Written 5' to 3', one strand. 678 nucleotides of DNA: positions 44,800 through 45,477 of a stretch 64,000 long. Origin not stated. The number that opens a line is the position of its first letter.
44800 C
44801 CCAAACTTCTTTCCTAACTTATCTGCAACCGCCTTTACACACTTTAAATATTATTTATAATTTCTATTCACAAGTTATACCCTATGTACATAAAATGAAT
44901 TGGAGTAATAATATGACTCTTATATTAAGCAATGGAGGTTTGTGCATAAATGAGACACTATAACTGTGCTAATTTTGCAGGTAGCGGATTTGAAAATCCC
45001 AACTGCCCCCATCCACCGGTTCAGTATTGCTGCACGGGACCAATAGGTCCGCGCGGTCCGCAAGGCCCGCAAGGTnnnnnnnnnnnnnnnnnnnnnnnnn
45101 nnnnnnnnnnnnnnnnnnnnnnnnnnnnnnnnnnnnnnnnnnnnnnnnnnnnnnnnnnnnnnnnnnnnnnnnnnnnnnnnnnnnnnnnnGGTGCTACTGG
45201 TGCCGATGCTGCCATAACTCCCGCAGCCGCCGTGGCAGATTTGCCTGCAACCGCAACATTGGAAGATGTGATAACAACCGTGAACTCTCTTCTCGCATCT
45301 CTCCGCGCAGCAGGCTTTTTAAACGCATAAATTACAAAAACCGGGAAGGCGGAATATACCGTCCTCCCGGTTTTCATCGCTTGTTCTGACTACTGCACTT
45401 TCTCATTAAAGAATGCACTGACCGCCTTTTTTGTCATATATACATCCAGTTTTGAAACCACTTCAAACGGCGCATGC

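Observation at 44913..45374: Orphan 126-aa collagen-like mini-protein with Cys-bearing N-terminus and short helical C-terminus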

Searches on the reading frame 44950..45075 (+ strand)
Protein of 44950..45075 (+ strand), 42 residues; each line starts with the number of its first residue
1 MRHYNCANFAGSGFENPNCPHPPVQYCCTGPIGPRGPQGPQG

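Call 70: find_homologous_proteins(query=window:44950-45075:+, max_evalue=10)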
Query seq(42 aa): no candidate shares three 5-residue words with the query. No homologue found.

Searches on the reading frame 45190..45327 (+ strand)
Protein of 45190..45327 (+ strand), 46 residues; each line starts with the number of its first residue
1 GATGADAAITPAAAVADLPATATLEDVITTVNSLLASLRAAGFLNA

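Call 31: search_solved_structures(query=A1, max_evalue=10, show_alignments=3)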
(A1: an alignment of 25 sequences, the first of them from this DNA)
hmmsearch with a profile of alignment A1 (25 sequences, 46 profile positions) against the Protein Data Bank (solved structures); distinct sequences matched with E-value up to 10: 12.
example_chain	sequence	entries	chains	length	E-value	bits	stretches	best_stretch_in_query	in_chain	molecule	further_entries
23sh_r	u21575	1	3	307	2.1e-07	33.9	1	11-46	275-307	tail fiber gp9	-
7qof_l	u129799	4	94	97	5.5e-05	26.2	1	7-41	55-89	Head fiber dimer protein gp29 | Head fiber trimer protein gp21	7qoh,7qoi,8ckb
3qc7_A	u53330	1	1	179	0.00029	23.9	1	7-45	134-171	Head fiber protein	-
6qvk_1e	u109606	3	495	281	0.00033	23.7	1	7-45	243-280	Capsid fiber protein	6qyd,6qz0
9d82_J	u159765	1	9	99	0.00093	22.3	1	13-45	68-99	B2 Dec Gp45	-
7vyv_A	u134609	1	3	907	0.0032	20.5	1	15-45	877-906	Depolymerase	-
7lzj_A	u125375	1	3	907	0.0034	20.5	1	15-45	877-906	Depolymerase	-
7vz3_A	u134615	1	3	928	0.0034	20.5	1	15-45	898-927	Depolymerase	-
3fsl_A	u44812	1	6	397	1.1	12.4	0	26-40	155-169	Aromatic-amino-acid aminotransferase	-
3tat_A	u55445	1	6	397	1.6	11.9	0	26-40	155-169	TYROSINE AMINOTRANSFERASE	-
3zh3_A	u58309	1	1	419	4.6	10.4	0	24-42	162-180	UDP-N-ACETYLGLUCOSAMINE 1-CARBOXYVINYLTRANSFERASE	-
3zh4_A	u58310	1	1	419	4.6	10.4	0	24-42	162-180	UDP-N-ACETYLGLUCOSAMINE 1-CARBOXYVINYLTRANSFERASE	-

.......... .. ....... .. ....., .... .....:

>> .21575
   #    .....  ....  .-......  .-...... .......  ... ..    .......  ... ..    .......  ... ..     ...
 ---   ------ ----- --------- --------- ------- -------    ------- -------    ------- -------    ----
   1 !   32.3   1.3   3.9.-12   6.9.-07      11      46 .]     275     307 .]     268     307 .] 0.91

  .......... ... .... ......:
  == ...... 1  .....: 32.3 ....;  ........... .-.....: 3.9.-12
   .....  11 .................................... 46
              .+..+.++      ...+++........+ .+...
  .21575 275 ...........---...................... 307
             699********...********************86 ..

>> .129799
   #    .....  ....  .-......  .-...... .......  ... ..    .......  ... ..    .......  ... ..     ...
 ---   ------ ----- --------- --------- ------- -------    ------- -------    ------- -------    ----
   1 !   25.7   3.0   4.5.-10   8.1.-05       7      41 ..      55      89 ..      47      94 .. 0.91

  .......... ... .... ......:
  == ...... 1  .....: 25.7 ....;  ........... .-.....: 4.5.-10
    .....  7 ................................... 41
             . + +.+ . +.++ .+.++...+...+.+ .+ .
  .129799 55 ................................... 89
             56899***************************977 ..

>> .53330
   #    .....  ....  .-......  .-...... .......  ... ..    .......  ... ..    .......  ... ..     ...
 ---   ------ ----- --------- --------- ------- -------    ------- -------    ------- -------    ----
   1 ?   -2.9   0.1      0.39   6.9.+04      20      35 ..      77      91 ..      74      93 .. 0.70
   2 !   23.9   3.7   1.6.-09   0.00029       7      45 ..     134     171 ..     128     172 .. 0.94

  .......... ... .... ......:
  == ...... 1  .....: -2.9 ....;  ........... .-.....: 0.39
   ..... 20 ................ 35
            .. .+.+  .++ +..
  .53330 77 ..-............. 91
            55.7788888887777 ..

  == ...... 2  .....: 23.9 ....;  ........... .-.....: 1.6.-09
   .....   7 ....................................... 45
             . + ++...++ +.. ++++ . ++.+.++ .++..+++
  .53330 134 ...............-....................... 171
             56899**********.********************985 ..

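Call 33: find_related_loci(query=A2, collection=genome_contigs, flank=6000)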
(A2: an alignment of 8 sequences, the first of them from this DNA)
Query A2 (46 aa) in genome_contigs; peptide patterns used: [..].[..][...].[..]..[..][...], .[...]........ (x = any residue, [..] = any of these).
458 stretches matched a pattern; 147 encode a relative of the query (tblastn E <= 1e-3); the best 80 are kept; 80 distinct loci.
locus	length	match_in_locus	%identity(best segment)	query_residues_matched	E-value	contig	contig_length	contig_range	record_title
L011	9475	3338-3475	72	1-46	9e-17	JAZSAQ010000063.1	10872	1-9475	MAG: Lawsonibacter sp. isolate T1900044934_TS20190400.MAGScoT_cleanbin_000024 SGB_3434_k141_1983216, whole genome shotgu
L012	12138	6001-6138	72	1-46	2e-16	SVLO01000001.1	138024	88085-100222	MAG: Oscillospiraceae bacterium isolate SIG489 NODE_2617_length_138024_cov_3.806254, whole genome shotgun sequence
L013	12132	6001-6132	75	1-44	3e-15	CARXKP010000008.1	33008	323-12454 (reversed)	MAG TPA_asm: uncultured Eubacteriales bacterium isolate MGBC157798 genome assembly, contig: MGBC157798.8, whole genome s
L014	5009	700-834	71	1-45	3e-15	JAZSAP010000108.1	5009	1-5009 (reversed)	MAG: Lawsonibacter sp. isolate T1900044934_TS20190400.MAGScoT_cleanbin_000026 SGB_3435_k141_3326237, whole genome shotgu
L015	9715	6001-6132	73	1-44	8e-15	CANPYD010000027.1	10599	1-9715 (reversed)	MAG: uncultured Clostridia bacterium isolate Lapin-005__bin37 genome assembly, contig: Lapin-005__NODE_8637_length_10599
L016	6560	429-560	73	1-44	8e-15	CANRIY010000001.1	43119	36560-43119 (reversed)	MAG: uncultured Clostridia bacterium isolate Lapin-024__bin61 genome assembly, contig: Lapin-024__NODE_1081_length_43119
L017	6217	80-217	72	1-46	2e-14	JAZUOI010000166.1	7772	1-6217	MAG: Lawsonibacter sp. isolate T1900044873_TS20190339.MAGScoT_cleanbin_000053 SGB_3181_k141_884232, whole genome shotgun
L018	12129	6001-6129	74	3-45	3e-14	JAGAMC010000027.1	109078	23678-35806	MAG: Oscillospiraceae bacterium isolate RGIG8567 Water_deer_Cecum-3__c358401, whole genome shotgun sequence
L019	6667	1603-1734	70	1-44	6e-14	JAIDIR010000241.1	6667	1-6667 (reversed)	MAG: Clostridia bacterium isolate SC0331_S16_2 SC0331_S16_2_contig_241, whole genome shotgun sequence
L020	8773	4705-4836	68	1-44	1e-13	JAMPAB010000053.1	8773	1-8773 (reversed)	MAG: Corallococcus sp. isolate NALB_7811_3 Scaffold_#53__SCF_053___8773_bp, whole genome shotgun sequence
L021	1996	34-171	67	1-46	2e-13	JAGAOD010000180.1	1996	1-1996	MAG: Clostridia bacterium isolate RGIG8620 Water_deer_Cecum.Co__c1144122, whole genome shotgun sequence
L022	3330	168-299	68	1-44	3e-13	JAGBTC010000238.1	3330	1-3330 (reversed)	MAG: Oscillospiraceae bacterium isolate RGIG9422 Yak_Cecum-2__c773966, whole genome shotgun sequence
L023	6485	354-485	68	1-44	3e-13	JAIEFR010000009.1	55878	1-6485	MAG: Clostridia bacterium isolate SC0399_S13_4 SC0399_S13_4_contig_9, whole genome shotgun sequence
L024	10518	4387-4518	68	1-44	6e-13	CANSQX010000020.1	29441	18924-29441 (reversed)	MAG TPA_asm: uncultured Flavonifractor sp. isolate SRR15634010_bin.9_metawrap_v1.3_MAG genome assembly, contig: NODE.497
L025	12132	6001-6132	68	1-44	1e-12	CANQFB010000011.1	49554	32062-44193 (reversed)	MAG: uncultured Clostridia bacterium isolate Lapin-008__bin21 genome assembly, contig: Lapin-008__NODE_863_length_49554_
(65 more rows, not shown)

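Call 57: find_related_loci(query=A2, collection=viral_contigs, flank=5000)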
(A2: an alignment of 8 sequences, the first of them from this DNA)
Query A2 (46 aa) in viral_contigs; peptide patterns used: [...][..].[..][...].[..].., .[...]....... (x = any residue, [..] = any of these).
283 stretches matched a pattern; 20 encode a relative of the query (tblastn E <= 1e-3); 20 distinct loci.
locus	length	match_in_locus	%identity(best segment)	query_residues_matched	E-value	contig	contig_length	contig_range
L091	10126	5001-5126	64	8-44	1e-8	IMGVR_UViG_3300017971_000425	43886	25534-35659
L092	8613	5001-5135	51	1-44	1e-7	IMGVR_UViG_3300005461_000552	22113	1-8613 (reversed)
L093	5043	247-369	49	4-44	9e-7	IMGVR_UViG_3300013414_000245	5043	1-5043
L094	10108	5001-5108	58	9-44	1e-6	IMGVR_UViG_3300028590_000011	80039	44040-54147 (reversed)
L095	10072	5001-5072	75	21-44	2e-6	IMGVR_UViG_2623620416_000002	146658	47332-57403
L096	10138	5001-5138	54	1-46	2e-6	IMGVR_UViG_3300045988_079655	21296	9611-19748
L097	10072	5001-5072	75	21-44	2e-6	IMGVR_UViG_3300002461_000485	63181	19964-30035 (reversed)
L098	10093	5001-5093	58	9-44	3e-6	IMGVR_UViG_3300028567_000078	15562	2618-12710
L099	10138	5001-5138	52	1-46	4e-6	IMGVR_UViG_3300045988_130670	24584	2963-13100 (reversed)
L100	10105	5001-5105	60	12-45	5e-6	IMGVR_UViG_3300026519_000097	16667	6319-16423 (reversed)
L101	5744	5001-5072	75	21-44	5e-6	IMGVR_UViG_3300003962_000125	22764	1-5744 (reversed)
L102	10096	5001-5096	59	11-44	7e-6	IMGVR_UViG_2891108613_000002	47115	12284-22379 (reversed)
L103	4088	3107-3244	52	1-46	7e-6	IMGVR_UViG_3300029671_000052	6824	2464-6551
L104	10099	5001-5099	54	10-44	1e-5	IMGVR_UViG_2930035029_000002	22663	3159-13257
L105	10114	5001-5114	49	5-45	4e-5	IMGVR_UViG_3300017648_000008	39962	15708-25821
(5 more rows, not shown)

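Call 72: search_protein_representatives(protein=window:45208-45327:+)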
Query: 40 residues. Proteins with E-value up to 0.001 (for the whole library): 35; up to 1e-10: 0; up to 1e-30: 0. The best 35 are listed.
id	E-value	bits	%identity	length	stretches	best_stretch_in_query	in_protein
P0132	2.2e-10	53.9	-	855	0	-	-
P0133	2.6e-10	53.7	89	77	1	2-38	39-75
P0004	6.0e-10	52.6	84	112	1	1-38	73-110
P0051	1.1e-09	51.9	83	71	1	3-38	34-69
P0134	8.3e-09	49.2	68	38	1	3-39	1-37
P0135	1.1e-06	42.8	68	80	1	2-38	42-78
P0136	1.5e-06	42.5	76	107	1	2-38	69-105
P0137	2.5e-06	41.8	72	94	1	3-38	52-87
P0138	4.1e-06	41.2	73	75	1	2-38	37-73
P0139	6.1e-06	40.7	68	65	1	3-39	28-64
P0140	6.3e-06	40.6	73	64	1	2-38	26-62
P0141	8.5e-06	40.2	69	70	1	3-38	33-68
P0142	1.3e-05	39.7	71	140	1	4-38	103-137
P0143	1.9e-05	39.2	67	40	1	3-38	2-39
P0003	2.5e-05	38.9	67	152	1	1-39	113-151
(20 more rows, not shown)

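Call 89: search_solved_structures(query=window:45190-45327:+, max_evalue=10, show_alignments=2)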
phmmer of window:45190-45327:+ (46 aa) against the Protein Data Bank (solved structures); distinct sequences matched with E-value up to 10: 2.
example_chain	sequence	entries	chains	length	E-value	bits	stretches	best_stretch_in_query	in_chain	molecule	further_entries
3jqh_A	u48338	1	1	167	0.039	17.6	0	12-37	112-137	C-type lectin domain family 4 member M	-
7qof_l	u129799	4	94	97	0.99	13.3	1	7-43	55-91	Head fiber dimer protein gp29 | Head fiber trimer protein gp21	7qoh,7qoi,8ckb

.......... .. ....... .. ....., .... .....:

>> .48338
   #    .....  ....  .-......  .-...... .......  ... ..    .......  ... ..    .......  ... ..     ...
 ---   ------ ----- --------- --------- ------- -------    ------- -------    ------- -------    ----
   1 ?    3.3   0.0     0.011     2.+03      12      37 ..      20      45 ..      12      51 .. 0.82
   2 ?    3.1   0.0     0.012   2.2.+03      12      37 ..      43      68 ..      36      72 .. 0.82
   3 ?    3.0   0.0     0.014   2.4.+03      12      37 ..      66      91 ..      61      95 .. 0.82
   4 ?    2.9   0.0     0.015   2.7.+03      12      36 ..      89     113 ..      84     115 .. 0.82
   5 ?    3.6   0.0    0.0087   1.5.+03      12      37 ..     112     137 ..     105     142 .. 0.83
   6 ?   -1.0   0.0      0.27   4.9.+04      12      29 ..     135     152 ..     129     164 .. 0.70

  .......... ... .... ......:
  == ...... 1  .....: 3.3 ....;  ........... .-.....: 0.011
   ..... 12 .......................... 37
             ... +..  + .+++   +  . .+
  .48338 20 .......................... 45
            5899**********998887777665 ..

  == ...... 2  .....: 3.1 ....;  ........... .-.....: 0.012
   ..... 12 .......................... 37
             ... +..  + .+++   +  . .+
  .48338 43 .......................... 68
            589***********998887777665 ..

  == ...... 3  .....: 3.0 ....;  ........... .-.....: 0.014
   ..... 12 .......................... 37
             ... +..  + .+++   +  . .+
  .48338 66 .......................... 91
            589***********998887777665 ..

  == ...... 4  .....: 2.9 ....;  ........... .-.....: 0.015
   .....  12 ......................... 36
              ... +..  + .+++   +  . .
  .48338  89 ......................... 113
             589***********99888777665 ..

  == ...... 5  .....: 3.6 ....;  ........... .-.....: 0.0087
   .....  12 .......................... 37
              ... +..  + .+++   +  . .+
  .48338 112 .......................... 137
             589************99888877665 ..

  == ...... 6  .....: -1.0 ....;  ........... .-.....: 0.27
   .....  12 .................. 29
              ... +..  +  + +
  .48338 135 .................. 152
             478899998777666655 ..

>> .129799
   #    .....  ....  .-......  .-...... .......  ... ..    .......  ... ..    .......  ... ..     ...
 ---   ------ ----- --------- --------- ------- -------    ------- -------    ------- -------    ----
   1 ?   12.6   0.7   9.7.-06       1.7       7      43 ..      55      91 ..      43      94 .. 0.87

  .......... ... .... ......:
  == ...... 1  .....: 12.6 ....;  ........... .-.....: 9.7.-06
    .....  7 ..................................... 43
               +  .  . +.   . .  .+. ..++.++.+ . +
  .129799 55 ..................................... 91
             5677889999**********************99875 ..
